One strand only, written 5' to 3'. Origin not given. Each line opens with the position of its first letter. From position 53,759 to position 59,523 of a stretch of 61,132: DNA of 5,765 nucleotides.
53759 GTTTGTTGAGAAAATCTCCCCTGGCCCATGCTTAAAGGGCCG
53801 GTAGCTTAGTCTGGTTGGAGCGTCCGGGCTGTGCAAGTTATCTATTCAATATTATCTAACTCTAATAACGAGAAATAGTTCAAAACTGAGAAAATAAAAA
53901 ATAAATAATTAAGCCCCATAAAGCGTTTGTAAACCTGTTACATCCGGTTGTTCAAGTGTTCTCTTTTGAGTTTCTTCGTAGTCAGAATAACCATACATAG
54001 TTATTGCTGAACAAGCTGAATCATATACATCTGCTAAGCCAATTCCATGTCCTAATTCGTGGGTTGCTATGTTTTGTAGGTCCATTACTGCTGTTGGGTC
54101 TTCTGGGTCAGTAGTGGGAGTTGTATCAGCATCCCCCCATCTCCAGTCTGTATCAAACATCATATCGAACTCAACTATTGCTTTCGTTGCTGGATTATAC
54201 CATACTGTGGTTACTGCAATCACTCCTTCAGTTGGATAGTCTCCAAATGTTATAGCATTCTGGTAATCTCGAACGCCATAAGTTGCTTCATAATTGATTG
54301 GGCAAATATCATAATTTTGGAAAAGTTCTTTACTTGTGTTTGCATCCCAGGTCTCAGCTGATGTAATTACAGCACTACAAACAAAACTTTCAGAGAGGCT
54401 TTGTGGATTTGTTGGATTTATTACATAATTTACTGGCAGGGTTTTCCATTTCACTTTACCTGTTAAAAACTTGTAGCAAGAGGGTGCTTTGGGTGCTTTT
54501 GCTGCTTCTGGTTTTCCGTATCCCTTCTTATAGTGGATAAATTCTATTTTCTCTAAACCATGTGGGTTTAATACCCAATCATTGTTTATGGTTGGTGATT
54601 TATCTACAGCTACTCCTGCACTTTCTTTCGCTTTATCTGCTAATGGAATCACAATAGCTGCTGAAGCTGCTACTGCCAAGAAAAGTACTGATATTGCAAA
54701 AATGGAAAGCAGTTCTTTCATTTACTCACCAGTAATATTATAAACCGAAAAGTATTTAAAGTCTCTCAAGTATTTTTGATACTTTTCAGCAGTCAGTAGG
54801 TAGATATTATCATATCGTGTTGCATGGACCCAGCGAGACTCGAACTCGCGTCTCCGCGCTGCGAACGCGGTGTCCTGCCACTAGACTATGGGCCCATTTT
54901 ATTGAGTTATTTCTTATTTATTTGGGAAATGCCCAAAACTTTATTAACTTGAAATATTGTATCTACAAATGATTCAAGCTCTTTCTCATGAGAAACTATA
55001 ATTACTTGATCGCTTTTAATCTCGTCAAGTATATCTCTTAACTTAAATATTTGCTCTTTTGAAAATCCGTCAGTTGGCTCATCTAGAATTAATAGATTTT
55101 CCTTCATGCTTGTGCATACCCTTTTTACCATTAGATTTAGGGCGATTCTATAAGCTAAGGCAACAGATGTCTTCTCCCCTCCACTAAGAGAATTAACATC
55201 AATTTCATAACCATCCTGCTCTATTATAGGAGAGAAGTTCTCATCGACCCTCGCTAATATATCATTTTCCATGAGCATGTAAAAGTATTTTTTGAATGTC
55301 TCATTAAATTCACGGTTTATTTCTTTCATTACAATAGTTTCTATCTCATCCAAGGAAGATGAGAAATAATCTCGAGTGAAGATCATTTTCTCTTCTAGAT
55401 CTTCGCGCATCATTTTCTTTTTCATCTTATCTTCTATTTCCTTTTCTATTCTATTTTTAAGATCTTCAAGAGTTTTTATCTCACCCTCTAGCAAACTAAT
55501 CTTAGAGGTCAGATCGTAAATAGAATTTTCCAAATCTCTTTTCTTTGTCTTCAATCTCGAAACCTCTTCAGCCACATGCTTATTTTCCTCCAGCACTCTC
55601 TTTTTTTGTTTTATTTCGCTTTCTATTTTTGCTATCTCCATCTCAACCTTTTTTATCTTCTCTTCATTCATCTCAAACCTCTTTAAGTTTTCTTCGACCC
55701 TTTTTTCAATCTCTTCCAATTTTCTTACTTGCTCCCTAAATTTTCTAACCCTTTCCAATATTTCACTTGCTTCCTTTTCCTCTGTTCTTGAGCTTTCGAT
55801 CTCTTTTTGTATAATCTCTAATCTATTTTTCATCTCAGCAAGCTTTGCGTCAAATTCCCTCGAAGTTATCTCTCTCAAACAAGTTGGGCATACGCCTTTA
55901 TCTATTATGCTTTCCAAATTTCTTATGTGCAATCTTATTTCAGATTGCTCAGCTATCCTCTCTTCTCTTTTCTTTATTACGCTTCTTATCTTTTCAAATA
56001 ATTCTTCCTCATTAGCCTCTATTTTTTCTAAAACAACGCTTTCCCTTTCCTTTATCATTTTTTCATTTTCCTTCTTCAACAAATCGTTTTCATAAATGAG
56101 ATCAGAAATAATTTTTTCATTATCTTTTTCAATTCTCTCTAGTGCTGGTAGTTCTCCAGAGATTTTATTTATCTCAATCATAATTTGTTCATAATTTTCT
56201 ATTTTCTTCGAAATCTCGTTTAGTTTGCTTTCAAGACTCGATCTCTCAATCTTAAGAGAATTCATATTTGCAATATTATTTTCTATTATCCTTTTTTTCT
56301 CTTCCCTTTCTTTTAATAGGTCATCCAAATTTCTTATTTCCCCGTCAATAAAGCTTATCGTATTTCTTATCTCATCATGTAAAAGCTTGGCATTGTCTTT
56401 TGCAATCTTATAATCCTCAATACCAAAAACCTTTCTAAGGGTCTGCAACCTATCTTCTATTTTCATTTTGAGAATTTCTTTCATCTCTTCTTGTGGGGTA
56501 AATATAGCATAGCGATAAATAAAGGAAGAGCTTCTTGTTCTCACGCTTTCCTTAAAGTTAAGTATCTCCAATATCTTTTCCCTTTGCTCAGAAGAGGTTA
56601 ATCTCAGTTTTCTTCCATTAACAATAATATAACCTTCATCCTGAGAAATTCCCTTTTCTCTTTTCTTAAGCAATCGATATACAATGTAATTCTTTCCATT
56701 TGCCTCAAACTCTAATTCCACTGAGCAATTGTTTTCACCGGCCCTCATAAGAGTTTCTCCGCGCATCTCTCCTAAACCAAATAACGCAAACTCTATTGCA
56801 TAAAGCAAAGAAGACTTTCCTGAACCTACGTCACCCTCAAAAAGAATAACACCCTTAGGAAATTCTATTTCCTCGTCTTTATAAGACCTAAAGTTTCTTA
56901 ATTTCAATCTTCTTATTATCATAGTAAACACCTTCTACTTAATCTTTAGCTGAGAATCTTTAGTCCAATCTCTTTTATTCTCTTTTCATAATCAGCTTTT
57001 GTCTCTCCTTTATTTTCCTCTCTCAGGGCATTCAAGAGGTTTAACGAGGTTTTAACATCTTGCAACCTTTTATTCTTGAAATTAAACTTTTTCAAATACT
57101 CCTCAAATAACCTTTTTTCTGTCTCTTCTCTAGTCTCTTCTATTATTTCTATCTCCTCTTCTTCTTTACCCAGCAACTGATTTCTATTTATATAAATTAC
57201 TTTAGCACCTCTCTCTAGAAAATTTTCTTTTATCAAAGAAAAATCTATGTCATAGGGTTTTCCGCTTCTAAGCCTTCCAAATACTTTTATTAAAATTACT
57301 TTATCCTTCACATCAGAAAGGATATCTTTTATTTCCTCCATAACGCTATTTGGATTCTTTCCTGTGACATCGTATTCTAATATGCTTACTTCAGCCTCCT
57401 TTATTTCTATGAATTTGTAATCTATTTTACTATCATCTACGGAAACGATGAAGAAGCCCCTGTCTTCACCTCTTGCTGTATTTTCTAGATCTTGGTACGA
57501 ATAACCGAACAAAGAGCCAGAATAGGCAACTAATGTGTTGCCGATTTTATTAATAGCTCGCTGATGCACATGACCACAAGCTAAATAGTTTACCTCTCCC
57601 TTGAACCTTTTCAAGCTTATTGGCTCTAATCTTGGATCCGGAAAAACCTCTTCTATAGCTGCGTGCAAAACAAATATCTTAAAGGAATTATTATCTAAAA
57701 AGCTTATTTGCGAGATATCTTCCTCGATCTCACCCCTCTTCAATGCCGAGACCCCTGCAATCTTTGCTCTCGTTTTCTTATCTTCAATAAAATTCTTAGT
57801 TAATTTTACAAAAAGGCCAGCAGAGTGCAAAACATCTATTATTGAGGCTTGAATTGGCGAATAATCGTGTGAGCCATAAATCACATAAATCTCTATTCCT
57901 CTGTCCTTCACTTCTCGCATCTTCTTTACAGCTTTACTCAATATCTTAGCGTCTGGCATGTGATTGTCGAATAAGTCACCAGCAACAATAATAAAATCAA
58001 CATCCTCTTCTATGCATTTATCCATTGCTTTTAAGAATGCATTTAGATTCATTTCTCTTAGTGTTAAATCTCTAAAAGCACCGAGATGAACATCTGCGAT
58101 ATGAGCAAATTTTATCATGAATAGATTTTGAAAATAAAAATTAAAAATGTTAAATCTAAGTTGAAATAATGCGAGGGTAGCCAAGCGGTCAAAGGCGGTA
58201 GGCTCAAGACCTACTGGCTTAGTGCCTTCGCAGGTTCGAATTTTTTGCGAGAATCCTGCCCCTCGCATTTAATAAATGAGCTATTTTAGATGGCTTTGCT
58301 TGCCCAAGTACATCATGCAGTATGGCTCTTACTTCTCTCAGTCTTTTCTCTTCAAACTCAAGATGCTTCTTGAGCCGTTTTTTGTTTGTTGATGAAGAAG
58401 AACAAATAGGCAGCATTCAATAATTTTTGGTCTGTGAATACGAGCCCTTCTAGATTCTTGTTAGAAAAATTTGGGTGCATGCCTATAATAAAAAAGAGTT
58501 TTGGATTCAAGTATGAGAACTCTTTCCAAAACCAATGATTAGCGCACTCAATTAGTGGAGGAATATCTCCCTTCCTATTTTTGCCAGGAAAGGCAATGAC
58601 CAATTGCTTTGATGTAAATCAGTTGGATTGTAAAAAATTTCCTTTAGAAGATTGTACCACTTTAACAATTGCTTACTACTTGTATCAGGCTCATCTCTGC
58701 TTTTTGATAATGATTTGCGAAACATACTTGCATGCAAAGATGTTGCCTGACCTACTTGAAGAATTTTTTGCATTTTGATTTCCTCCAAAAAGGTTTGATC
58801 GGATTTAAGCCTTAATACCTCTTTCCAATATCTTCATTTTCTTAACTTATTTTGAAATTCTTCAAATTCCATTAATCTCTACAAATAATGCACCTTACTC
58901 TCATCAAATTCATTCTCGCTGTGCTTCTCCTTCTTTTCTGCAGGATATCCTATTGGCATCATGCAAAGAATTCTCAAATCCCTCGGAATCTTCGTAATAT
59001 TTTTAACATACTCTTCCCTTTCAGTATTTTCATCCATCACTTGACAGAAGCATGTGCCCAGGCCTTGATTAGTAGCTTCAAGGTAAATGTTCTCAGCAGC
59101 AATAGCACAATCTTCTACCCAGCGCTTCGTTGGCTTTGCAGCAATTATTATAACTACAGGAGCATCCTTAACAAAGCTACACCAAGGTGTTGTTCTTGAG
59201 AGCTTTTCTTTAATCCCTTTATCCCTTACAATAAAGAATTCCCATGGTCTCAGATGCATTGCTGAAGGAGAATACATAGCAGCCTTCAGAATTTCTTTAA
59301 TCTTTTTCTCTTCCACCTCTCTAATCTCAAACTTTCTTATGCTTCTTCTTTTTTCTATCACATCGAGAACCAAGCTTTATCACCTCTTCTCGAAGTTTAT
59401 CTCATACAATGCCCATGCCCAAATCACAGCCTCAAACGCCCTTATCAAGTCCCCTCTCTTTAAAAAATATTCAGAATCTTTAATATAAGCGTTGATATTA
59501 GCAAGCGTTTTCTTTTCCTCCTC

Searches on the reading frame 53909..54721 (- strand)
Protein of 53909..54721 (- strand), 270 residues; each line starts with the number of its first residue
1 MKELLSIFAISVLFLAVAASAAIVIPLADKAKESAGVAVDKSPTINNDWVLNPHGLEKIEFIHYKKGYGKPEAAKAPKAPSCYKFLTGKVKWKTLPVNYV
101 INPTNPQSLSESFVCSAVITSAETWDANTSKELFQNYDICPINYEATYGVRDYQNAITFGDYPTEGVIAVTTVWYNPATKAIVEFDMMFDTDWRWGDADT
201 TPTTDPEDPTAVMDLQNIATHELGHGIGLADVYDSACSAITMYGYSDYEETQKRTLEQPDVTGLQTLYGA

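Call 13: find_encoding_contigs(protein=window:53909-54721:-, flank=6000, max_places=10)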
Protein window:53909-54721:- (270 aa): no gene with exactly this product is on record in the collection.

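Call 14: search_protein_families(library=pfam, proteins=[window:53909-54721:-])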
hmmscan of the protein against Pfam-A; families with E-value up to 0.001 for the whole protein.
window:53909-54721:- (270 aa): 1 family
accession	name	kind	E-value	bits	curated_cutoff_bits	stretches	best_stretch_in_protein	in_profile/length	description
PF00413.30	Peptidase_M10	-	1.2e-11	45.1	24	1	91-269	1-159/159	Matrixin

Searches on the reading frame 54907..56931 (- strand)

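Call 14: search_protein_families(library=pfam, proteins=[window:54907-56931:-])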
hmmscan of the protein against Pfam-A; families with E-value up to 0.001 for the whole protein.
window:54907-56931:- (674 aa): 5 families
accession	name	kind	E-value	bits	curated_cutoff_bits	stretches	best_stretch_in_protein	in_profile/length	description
PF13476.12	AAA_23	-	1.4e-12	49.1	27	1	8-248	1-197/201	AAA domain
PF02463.25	SMC_N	-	2.4e-06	27.6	40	1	6-664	2-213/220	RecF/RecN/SMC N terminal domain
PF13555.12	AAA_29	-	2.6e-06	27.5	27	1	7-52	2-48/61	P-loop containing region of AAA domain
PF13514.12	AAA_27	-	2e-05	24.7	22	1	4-100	1-99/206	AAA domain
PF13304.12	AAA_21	-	0.00018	22.2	27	0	405-649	84-299/304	AAA domain, putative AbiEii toxin, Type IV TA system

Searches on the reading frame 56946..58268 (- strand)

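Call 14: search_protein_families(library=pfam, proteins=[window:56946-58268:-])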
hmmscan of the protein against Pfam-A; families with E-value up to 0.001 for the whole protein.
window:56946-58268:- (440 aa): 2 families
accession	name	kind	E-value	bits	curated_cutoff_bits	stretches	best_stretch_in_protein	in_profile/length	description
PF00149.33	Metallophos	-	7.2e-15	56.4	21.5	1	52-236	1-190/191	Calcineurin-like phosphoesterase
PF12850.12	Metallophos_2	-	2.4e-13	50.8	27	1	53-260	2-142/154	Calcineurin-like phosphoesterase superfamily domain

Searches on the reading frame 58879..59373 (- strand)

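Call 14: search_protein_families(library=pfam, proteins=[window:58879-59373:-])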
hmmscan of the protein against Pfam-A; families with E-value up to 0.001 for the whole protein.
window:58879-59373:- (164 aa): 2 families
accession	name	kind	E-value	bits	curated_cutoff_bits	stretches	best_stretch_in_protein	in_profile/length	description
PF00881.29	Nitroreductase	-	4.7e-29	102.1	23.5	2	6-59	1-54/167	Nitroreductase family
PF14512.11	TM1586_NiRdase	-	2.4e-17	63.7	27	2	66-158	61-147/215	Putative TM nitroreductase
